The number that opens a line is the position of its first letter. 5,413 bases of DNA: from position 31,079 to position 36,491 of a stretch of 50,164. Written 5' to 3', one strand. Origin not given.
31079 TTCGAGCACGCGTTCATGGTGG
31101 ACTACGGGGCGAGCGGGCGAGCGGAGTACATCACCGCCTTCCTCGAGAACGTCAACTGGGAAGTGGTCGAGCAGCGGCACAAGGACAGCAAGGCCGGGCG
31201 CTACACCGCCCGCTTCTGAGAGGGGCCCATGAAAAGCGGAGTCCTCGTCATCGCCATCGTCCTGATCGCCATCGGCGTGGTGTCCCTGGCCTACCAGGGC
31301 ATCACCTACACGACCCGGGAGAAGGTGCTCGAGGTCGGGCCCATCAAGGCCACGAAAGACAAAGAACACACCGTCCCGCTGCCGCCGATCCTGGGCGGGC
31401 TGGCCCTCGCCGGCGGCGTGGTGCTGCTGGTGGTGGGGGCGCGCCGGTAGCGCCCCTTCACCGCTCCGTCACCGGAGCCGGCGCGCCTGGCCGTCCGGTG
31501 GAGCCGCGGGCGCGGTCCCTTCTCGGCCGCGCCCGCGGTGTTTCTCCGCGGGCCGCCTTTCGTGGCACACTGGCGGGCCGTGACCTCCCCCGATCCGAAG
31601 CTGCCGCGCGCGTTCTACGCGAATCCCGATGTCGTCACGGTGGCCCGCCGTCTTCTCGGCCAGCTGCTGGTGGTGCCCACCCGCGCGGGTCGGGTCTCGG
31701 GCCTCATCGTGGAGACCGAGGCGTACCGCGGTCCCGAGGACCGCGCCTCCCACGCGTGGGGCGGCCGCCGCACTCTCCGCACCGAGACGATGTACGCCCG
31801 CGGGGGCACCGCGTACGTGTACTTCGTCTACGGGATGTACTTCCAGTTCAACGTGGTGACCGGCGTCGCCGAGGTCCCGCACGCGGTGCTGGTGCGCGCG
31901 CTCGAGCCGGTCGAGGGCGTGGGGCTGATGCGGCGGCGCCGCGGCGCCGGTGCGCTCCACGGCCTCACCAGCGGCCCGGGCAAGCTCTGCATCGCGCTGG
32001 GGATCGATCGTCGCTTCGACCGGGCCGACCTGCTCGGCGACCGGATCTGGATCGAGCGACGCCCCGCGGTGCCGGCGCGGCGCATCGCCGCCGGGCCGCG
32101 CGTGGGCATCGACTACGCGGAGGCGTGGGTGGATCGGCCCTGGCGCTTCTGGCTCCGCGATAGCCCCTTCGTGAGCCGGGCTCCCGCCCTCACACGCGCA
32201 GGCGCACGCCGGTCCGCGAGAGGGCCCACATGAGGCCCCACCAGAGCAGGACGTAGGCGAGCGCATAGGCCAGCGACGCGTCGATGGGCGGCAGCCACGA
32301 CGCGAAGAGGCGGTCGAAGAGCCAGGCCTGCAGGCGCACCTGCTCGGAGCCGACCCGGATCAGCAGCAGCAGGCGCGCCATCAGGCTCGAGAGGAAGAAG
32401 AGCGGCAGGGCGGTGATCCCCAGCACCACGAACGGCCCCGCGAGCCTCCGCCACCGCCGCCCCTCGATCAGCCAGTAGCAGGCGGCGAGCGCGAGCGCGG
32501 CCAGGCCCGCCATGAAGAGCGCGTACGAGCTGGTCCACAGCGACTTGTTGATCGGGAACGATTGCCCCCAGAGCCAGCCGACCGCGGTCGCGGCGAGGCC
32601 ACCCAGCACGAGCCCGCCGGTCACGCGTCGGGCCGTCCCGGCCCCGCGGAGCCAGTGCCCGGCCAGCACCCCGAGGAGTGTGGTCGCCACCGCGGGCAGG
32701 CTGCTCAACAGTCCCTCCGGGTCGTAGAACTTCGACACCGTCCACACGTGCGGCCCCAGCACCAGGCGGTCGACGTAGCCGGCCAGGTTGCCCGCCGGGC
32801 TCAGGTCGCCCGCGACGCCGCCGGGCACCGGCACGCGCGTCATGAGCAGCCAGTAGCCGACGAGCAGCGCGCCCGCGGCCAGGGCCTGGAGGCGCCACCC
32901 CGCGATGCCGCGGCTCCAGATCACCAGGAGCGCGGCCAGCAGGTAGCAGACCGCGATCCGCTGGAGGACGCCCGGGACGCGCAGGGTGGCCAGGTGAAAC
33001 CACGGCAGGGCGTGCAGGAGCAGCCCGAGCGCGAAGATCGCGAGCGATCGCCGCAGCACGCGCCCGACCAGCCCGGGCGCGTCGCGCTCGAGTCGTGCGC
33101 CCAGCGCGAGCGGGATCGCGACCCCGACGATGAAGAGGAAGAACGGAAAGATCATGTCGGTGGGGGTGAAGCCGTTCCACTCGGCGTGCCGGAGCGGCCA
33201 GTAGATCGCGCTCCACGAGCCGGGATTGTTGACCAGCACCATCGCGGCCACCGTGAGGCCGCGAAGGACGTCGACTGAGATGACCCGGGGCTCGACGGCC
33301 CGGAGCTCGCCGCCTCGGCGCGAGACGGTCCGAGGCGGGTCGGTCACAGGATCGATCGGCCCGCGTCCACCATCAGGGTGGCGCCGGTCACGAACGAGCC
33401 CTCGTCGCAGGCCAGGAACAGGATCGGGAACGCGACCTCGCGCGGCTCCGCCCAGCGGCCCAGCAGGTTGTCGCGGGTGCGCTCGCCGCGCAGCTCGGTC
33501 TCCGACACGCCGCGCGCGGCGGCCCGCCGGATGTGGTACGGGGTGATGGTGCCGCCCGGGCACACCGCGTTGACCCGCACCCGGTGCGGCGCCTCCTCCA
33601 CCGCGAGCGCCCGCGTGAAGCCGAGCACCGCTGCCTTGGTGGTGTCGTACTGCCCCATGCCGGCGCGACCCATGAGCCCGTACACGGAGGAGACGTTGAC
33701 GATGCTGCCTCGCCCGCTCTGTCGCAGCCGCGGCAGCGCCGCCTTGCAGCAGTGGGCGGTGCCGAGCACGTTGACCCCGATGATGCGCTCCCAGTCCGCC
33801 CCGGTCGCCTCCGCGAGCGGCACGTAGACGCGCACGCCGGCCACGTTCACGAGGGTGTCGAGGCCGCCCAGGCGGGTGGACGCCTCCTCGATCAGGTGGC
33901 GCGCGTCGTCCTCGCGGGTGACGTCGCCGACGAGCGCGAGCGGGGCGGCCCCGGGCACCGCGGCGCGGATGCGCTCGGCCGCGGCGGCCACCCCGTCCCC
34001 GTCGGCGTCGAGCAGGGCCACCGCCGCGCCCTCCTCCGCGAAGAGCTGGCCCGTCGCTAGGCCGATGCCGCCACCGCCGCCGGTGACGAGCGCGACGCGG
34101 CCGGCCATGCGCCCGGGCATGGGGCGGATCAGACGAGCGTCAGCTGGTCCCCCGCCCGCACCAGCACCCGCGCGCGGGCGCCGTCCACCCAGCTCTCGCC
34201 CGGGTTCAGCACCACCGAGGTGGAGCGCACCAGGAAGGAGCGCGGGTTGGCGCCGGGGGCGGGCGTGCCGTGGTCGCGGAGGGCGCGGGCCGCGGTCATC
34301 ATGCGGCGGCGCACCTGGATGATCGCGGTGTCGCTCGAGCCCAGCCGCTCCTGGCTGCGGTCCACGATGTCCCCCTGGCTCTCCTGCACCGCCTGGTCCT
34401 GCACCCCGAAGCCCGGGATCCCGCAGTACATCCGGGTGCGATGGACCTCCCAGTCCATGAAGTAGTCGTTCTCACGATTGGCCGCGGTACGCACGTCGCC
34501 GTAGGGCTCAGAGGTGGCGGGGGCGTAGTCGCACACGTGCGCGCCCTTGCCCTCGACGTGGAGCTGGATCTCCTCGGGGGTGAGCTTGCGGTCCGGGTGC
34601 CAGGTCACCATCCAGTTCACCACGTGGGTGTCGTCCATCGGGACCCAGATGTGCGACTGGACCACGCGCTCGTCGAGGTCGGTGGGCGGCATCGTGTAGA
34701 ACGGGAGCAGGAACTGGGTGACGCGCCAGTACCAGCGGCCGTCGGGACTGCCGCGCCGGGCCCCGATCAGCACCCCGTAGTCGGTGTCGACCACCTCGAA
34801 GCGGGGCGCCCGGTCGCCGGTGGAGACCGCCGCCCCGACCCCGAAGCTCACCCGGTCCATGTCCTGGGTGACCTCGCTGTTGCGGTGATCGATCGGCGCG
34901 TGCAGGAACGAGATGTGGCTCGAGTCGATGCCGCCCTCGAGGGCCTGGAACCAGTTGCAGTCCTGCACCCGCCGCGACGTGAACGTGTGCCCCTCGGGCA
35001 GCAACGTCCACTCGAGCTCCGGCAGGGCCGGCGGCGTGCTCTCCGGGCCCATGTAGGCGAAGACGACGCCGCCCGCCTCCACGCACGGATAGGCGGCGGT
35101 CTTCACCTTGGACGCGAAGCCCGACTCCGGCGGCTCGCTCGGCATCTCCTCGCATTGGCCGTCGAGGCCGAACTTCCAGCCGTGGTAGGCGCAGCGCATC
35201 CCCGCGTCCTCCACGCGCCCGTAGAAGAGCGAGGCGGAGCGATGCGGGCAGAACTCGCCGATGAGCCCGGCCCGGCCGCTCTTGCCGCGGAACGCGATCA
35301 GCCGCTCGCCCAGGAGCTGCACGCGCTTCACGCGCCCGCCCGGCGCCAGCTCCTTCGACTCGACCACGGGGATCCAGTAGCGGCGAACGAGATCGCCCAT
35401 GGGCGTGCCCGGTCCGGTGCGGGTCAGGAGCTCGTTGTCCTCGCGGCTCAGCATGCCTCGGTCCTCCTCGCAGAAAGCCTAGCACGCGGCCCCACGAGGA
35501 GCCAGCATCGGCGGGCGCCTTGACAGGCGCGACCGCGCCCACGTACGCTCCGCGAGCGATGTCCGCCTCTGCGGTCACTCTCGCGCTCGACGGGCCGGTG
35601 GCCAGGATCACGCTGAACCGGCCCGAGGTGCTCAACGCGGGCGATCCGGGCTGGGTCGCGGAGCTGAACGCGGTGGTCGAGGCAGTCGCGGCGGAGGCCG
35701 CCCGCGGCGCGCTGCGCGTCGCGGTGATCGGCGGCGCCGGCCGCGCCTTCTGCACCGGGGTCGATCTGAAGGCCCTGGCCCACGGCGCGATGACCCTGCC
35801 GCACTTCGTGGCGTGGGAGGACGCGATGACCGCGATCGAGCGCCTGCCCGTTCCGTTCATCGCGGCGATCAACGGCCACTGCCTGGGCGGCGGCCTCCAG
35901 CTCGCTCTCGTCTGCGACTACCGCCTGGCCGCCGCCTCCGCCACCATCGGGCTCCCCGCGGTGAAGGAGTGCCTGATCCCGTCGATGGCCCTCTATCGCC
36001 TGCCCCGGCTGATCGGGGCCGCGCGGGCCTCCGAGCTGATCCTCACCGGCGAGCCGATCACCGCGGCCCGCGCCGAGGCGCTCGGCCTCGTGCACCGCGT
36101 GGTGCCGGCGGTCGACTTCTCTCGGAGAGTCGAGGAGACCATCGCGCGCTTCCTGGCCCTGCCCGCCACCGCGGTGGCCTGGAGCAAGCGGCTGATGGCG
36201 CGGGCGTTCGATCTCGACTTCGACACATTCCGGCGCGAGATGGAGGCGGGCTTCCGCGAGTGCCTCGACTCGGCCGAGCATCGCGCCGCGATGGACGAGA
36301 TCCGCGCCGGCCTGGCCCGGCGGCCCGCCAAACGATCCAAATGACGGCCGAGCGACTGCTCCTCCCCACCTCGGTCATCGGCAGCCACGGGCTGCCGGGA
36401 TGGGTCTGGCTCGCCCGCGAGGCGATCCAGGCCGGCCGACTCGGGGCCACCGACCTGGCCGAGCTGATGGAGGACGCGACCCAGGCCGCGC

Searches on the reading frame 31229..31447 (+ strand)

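Call 8: search_protein_families(library=pfam, proteins=[window:31229-31447:+], max_evalue=0.01)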
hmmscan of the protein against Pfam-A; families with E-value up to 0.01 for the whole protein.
window:31229-31447:+ (73 aa): 1 family
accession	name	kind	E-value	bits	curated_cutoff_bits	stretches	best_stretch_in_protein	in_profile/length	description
PF02656.20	DUF202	-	0.00014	22.7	23.4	0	5-32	40-67/68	Domain of unknown function (DUF202)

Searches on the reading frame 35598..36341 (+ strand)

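Call 21: search_protein_families(library=pfam, proteins=[window:35598-36341:+], max_evalue=0.001)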
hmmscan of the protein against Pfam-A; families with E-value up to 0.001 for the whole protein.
window:35598-36341:+ (248 aa): 2 families
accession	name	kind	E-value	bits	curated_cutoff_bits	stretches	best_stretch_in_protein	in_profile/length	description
PF00378.25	ECH_1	-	8.2e-42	143.7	27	1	2-220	7-225/251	Enoyl-CoA hydratase/isomerase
PF16113.10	ECH_2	-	4.1e-22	79.5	27.2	1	2-184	2-186/335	Enoyl-CoA hydratase/isomerase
